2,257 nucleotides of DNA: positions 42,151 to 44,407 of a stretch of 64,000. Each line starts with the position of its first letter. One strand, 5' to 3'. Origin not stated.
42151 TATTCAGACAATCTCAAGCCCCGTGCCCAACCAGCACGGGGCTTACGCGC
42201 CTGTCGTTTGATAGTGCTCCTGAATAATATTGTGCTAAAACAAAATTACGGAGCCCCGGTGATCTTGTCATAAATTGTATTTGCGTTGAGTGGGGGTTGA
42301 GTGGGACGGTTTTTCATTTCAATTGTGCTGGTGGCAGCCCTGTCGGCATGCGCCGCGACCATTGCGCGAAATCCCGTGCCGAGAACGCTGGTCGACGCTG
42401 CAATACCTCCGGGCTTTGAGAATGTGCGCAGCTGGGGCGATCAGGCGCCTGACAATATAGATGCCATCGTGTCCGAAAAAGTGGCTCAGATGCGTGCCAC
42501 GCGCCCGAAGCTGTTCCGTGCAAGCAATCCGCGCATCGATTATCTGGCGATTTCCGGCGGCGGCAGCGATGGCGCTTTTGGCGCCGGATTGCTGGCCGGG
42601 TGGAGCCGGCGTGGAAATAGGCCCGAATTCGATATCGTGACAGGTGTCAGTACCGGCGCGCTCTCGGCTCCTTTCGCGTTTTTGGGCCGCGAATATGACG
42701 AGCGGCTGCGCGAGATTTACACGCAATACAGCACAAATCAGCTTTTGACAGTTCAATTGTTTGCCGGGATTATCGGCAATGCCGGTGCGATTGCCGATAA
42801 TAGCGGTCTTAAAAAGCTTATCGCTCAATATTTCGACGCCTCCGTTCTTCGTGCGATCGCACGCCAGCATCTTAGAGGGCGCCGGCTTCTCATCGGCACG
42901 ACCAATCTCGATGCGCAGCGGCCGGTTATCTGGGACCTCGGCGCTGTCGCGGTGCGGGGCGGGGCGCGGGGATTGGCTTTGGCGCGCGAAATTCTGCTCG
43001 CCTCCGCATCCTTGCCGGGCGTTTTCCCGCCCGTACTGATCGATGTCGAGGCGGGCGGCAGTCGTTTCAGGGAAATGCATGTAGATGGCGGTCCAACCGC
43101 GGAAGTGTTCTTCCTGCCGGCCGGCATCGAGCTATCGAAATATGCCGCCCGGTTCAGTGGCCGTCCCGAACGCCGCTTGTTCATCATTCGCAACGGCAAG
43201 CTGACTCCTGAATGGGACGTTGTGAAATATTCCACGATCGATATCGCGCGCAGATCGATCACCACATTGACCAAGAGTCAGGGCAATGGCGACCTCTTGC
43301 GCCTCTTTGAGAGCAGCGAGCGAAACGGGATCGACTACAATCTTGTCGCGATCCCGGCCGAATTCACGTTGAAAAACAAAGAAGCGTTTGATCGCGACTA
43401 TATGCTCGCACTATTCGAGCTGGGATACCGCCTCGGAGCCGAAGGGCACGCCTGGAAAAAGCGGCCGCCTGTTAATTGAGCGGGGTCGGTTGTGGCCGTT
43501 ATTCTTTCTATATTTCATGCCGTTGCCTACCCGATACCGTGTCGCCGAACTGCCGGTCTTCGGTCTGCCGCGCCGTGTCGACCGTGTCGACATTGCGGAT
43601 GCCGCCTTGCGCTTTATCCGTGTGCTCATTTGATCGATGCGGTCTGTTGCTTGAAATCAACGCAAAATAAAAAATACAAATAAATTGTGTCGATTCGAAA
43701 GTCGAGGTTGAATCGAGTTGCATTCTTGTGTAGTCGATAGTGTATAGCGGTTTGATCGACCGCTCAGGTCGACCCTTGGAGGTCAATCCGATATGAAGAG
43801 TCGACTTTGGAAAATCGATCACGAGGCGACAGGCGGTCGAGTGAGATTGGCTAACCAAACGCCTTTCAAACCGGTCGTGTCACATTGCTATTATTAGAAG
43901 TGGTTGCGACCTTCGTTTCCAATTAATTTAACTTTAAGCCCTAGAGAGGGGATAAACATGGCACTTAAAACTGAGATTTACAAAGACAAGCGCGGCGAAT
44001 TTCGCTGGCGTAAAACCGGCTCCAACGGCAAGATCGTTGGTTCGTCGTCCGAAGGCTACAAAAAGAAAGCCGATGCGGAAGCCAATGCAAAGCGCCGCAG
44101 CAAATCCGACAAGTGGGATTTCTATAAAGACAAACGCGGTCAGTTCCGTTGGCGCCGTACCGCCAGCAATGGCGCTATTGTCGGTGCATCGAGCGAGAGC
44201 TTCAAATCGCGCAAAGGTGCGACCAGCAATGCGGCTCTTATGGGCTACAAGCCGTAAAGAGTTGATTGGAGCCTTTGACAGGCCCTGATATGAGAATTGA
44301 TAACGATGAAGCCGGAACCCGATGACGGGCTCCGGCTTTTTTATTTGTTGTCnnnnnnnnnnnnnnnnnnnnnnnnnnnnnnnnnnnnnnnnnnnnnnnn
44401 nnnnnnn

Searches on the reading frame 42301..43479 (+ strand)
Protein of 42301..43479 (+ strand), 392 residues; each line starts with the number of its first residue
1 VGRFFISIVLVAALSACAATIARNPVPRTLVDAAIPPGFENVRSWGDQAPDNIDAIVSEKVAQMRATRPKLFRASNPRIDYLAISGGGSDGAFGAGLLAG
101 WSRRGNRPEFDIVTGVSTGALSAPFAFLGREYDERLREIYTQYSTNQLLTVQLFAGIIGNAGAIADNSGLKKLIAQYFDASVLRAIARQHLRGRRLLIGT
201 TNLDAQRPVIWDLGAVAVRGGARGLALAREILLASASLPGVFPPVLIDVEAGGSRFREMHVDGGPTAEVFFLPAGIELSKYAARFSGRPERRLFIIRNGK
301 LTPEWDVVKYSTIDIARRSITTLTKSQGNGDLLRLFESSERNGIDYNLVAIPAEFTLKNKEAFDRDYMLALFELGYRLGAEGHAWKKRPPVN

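Call 6: search_protein_families(library=pfam, proteins=[window:42301-43479:+], max_evalue=0.1)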
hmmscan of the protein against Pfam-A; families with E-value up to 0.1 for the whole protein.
window:42301-43479:+ (392 aa): 1 family
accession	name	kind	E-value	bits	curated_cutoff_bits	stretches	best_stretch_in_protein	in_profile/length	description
PF01734.28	Patatin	-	4.9e-17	63.2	27.7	1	82-264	1-180/191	Patatin-like phospholipase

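Call 7: search_protein_families(library=ncbifam, proteins=[window:42301-43479:+], max_evalue=0.1)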
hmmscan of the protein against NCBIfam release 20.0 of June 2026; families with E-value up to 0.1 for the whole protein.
window:42301-43479:+ (392 aa): 2 families
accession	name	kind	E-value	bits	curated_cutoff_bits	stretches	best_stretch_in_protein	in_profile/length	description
NF041079.1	CBASS_lipase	equivalog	4e-05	23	200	1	82-264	4-174/317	CBASS cGAMP-activated phospholipase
NF053870.1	DS2_1_antiphage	equivalog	0.004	16.5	400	1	82-143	3-66/299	anti-phage phospholipase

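Call 8: search_protein_families(library=padloc, proteins=[window:42301-43479:+], max_evalue=0.1)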
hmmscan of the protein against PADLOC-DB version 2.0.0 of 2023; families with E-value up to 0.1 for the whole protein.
window:42301-43479:+ (392 aa): 3 families
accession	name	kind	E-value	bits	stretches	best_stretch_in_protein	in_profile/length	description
PDLC00758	Effector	-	1.6e-12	45.4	1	81-269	8-187/331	Phospholipase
PDLC00757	Effector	-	9.7e-06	23.1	1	77-210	8-142/331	Phospholipase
PDLC00755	Effector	-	0.00035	17.8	1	79-143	11-77/311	Phospholipase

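Call 28: find_homologous_proteins(query=window:42301-43479:+)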
Query window:42301-43479:+ (392 aa): 7761 proteins with E <= 0.001 among 8000 candidates; the best 120 are listed.
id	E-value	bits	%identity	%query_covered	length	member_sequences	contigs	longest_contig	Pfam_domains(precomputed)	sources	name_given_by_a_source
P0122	2.6e-256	868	100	100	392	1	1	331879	PF01734.28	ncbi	-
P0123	5.4e-174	597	67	99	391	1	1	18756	PF01734.28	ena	-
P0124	2.8e-173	594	71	96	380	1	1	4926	PF01734.28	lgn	-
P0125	3.1e-169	581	65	99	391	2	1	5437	PF01734.28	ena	-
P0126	6.7e-164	564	64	99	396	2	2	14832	PF01734.28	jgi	-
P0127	9.3e-138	478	55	98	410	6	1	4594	PF01734.28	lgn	-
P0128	2.3e-135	470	55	99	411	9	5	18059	PF01734.28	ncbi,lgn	-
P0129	8.9e-135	468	57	98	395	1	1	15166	PF01734.28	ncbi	ncbi:MAG: patatin-like phospholipase family protein [Methyloligellaceae bacterium]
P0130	2.0e-134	467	56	99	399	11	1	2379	PF01734.28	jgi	jgi:hypothetical protein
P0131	5.3e-134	465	57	99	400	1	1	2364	PF01734.28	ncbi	-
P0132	1.5e-133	464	57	96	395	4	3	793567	PF01734.28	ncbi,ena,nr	ncbi:MAG: patatin-like phospholipase family protein [Hyphomicrobiales bacterium]|nr:patatin-like pho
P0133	3.2e-133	463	56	99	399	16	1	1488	PF01734.28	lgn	-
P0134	6.1e-133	462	56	99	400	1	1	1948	PF01734.28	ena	-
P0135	1.6e-131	457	55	99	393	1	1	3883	PF01734.28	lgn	-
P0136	1.6e-131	457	55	99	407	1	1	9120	PF01734.28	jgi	jgi:hypothetical protein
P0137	1.7e-131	457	55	99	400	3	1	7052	PF01734.28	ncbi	-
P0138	3.2e-131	456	55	99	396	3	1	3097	PF01734.28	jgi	-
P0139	3.9e-131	456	54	95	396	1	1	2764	PF01734.28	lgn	-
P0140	6.9e-131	455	52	99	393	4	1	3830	PF01734.28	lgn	-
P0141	8.0e-131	455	56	99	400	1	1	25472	PF01734.28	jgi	jgi:Patatin-like phospholipase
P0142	9.5e-131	454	55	98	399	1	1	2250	PF01734.28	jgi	jgi:hypothetical protein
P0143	1.5e-130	454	55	99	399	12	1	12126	PF01734.28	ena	-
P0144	1.8e-130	454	56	98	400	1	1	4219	PF01734.28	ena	-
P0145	2.3e-130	453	55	99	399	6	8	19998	PF01734.28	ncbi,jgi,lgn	-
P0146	2.5e-130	453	55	99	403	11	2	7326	PF01734.28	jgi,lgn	jgi:Patatin-like phospholipase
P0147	2.9e-130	453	56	99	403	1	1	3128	PF01734.28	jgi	jgi:predicted patatin/cPLA2 family phospholipase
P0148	4.1e-130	452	56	95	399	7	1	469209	PF01734.28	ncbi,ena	-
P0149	4.9e-130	452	55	98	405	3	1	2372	PF01734.28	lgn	-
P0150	5.5e-130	452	55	99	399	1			PF01734.28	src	-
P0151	8.8e-130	451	54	98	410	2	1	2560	PF01734.28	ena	-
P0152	1.0e-129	451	55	99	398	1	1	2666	PF01734.28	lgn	-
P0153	1.3e-129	451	54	99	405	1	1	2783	PF01734.28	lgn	-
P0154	1.3e-129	451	55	95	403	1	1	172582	PF01734.28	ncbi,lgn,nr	ncbi:MAG: patatin family protein [Rhizobiales bacterium]|nr:patatin family protein [Hyphomicrobiales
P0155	2.2e-129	450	54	99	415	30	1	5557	PF01734.28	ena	-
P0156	2.9e-129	450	54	98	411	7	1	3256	PF01734.28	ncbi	-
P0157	3.0e-129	450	55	95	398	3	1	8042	PF01734.28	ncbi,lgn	-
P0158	3.5e-129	449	56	97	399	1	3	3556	PF01734.28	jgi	jgi:hypothetical protein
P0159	3.6e-129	449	55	99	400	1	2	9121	PF01734.28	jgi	jgi:predicted acylesterase/phospholipase RssA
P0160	4.5e-129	449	54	99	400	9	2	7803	PF01734.28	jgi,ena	-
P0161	7.6e-129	448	55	95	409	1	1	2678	PF01734.28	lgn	-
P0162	1.0e-128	448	55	97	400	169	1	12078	PF01734.28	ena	-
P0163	1.3e-128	447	55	99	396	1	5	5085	PF01734.28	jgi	jgi:hypothetical protein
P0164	1.3e-128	447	54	99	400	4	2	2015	PF01734.28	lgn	-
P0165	1.8e-128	447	53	99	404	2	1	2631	PF01734.28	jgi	jgi:predicted patatin/cPLA2 family phospholipase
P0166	1.9e-128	447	54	99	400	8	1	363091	PF01734.28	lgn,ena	-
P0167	1.9e-128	447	55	98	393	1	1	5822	PF01734.28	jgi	jgi:hypothetical protein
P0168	2.9e-128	446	56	96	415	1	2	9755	PF01734.28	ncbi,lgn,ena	-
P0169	3.5e-128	446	55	98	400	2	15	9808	PF01734.28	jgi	jgi:hypothetical protein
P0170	4.8e-128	446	54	99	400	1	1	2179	PF01734.28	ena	-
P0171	5.3e-128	445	55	98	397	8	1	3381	PF01734.28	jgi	jgi:Patatin-like phospholipase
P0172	6.7e-128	445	55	97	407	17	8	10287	PF01734.28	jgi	jgi:hypothetical protein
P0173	1.0e-127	444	55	97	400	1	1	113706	PF01734.28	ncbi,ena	-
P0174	1.1e-127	444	55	98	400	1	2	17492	PF01734.28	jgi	jgi:hypothetical protein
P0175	1.2e-127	444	55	98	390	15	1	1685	PF01734.28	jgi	jgi:hypothetical protein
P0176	1.3e-127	444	55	99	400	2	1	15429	PF01734.28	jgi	jgi:hypothetical protein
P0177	1.5e-127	444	55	97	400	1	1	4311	PF01734.28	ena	-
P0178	1.7e-127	444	55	94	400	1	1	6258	PF01734.28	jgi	jgi:hypothetical protein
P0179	1.7e-127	444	55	97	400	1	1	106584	PF01734.28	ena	-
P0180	2.0e-127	444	55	97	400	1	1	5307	PF01734.28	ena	-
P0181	2.6e-127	443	53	99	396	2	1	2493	PF01734.28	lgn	-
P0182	2.6e-127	443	55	98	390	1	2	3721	PF01734.28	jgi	jgi:hypothetical protein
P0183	2.8e-127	443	54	98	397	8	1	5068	PF01734.28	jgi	jgi:Patatin-like phospholipase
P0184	4.3e-127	442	55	94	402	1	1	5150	PF01734.28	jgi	jgi:predicted acylesterase/phospholipase RssA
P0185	6.1e-127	442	54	98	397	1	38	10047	PF01734.28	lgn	-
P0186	6.7e-127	442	56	93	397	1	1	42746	PF01734.28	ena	-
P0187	7.5e-127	442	52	98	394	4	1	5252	PF01734.28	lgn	-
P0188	1.2e-126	441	55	96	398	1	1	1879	PF01734.28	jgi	jgi:Patatin-like phospholipase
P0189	1.3e-126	441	54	95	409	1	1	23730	PF01734.28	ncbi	-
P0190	1.3e-126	441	53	99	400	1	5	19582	PF01734.28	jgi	jgi:Patatin-like phospholipase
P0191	1.4e-126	441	55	94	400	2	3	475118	PF01734.28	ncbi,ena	-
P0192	1.4e-126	441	52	99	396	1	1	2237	PF01734.28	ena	-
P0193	2.2e-126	440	55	94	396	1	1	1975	PF01734.28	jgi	jgi:hypothetical protein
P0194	2.2e-126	440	52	98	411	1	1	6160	PF01734.28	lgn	-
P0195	2.3e-126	440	53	99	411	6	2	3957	PF01734.28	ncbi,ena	-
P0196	2.5e-126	440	53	99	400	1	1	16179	PF01734.28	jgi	jgi:predicted patatin/cPLA2 family phospholipase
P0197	3.0e-126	440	54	99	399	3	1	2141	PF01734.28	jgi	jgi:hypothetical protein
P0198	3.1e-126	440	53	99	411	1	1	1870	PF01734.28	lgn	-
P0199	3.2e-126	440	51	99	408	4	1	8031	PF01734.28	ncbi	-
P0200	3.4e-126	440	54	96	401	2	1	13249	PF01734.28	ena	-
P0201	3.8e-126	439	54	98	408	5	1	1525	PF01734.28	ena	-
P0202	4.6e-126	439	55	97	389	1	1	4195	PF01734.28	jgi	jgi:hypothetical protein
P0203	4.7e-126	439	51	98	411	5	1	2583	PF01734.28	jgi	jgi:predicted patatin/cPLA2 family phospholipase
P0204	5.0e-126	439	55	96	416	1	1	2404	PF01734.28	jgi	jgi:Patatin-like phospholipase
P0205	7.2e-126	438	54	99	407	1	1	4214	PF01734.28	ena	-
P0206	8.1e-126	438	55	97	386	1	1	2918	PF01734.28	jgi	jgi:hypothetical protein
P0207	9.6e-126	438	51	95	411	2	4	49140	PF01734.28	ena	-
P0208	1.0e-125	438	54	99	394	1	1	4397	PF01734.28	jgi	jgi:hypothetical protein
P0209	1.0e-125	438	52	99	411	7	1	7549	PF01734.28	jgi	jgi:predicted patatin/cPLA2 family phospholipase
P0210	1.4e-125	437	56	94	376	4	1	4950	PF01734.28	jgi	jgi:hypothetical protein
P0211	1.5e-125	437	53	99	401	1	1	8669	PF01734.28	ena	-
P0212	1.6e-125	437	55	98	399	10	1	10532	PF01734.28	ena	-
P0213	1.9e-125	437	52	99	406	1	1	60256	PF01734.28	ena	-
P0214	2.0e-125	437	54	98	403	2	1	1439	PF01734.28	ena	-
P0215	2.5e-125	437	52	99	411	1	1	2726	PF01734.28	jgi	-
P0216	2.7e-125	437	58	89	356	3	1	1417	PF01734.28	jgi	jgi:predicted patatin/cPLA2 family phospholipase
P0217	2.8e-125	437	55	96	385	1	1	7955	PF01734.28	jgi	jgi:hypothetical protein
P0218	2.8e-125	436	55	94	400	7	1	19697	PF01734.28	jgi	jgi:hypothetical protein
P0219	4.2e-125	436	50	99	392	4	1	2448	PF01734.28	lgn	-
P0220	4.6e-125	436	53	94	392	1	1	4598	PF01734.28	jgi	-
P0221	8.5e-125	435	55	91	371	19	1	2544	PF01734.28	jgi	-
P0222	9.0e-125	435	54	98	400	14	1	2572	PF01734.28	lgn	-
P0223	1.2e-124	434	54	98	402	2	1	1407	PF01734.28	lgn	-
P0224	1.3e-124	434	54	96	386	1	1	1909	PF01734.28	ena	-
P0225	1.3e-124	434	54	98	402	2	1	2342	PF01734.28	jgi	-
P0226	2.3e-124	433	55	91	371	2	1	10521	PF01734.28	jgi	jgi:hypothetical protein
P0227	2.4e-124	433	54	96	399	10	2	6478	PF01734.28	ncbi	ncbi:MAG: patatin-like phospholipase family protein [Methyloceanibacter sp.]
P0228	2.4e-124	433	52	94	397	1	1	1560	PF01734.28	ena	-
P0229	2.4e-124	433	55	95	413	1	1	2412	PF01734.28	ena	-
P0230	2.4e-124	433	52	99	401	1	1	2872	PF01734.28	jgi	jgi:patatin-like phospholipase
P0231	2.4e-124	433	55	96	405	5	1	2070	PF01734.28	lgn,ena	-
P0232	2.9e-124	433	53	99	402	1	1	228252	PF01734.28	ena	-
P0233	2.9e-124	433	53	99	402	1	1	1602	PF01734.28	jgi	jgi:hypothetical protein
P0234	3.0e-124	433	51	99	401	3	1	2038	PF01734.28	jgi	-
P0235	3.0e-124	433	50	99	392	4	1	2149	PF01734.28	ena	-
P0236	3.4e-124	433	53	98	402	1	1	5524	PF01734.28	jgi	jgi:Patatin-like phospholipase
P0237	3.6e-124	433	52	99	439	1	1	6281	PF01734.28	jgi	jgi:Patatin-like phospholipase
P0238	3.6e-124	433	52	99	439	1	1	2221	PF01734.28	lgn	-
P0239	3.7e-124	433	53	99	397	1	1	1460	PF01734.28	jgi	jgi:predicted patatin/cPLA2 family phospholipase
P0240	3.7e-124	433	53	98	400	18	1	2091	PF01734.28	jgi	jgi:hypothetical protein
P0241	4.8e-124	432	52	99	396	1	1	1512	PF01734.28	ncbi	-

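Call 29: find_encoding_contigs(protein=P0132, flank=7000, max_places=2)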
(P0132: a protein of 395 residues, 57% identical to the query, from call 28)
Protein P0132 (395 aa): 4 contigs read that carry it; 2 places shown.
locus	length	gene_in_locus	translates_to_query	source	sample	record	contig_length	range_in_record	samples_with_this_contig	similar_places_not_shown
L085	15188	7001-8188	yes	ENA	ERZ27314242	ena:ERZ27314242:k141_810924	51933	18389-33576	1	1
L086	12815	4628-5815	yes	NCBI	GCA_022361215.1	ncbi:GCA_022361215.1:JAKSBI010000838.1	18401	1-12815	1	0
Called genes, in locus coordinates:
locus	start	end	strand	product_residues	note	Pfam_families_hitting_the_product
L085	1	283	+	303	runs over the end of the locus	PF00561:Abhydrolase_1, PF12146:Hydrolase_4, PF12697:Abhydrolase_6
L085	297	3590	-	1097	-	PF03797:Autotransporter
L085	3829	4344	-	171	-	-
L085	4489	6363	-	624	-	PF04972:BON (faint), PF21923:BON_like (faint), PF00691:OmpA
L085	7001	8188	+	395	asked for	PF01734:Patatin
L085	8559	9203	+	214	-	-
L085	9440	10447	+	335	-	PF04166:PdxA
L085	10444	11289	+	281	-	PF00398:RrnaAD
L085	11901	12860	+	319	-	PF04392:ABC_sub_bind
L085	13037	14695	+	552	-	PF00672:HAMP (weak), PF00015:MCPsignal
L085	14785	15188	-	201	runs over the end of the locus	PF00625:Guanylate_kin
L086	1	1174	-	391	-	?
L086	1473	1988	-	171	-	-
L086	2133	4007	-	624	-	PF04972:BON (faint), PF21923:BON_like (faint), PF00691:OmpA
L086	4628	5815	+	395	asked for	PF01734:Patatin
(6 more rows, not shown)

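Call 30: find_encoding_contigs(protein=P0166, flank=7000, max_places=2)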
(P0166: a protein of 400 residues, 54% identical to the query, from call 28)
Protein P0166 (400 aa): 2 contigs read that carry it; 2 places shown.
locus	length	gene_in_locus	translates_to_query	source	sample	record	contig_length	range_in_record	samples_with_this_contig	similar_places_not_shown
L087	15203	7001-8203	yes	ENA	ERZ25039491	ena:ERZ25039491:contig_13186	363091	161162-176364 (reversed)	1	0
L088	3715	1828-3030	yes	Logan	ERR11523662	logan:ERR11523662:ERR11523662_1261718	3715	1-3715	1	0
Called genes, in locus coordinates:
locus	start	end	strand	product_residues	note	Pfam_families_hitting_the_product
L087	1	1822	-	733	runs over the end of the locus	PF20256:MoCoBD_2, PF02738:MoCoBD_1, PF20256:MoCoBD_2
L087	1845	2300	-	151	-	PF00111:Fer2, PF13085:Fer2_3 (weak), PF01799:Fer2_2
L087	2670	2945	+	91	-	PF07729:FCD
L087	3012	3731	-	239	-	PF00117:GATase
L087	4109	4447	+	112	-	-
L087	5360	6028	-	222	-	PF10097:DUF2335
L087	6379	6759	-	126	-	-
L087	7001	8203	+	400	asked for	PF01734:Patatin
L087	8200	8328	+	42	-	-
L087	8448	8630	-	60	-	-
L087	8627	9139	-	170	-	PF20256:MoCoBD_2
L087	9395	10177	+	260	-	-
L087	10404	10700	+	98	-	-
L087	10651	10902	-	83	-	PF01315:Ald_Xan_dh_C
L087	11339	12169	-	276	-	PF00941:FAD_binding_5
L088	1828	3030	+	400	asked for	PF01734:Patatin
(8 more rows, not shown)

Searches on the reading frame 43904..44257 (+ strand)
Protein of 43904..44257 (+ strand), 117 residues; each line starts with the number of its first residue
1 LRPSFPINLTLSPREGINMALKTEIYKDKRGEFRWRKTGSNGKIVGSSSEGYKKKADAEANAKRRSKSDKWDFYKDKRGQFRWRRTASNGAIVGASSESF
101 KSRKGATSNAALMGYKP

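Call 70: search_protein_families(library=pfam, proteins=[window:43904-44257:+], max_evalue=0.001)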
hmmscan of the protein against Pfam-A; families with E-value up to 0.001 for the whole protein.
window:43904-44257:+ (117 aa): 1 family
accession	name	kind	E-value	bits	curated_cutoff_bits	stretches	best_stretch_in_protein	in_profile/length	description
PF07411.17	DUF1508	-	1.8e-13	50.5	22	2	28-59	1-31/48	Domain of unknown function (DUF1508)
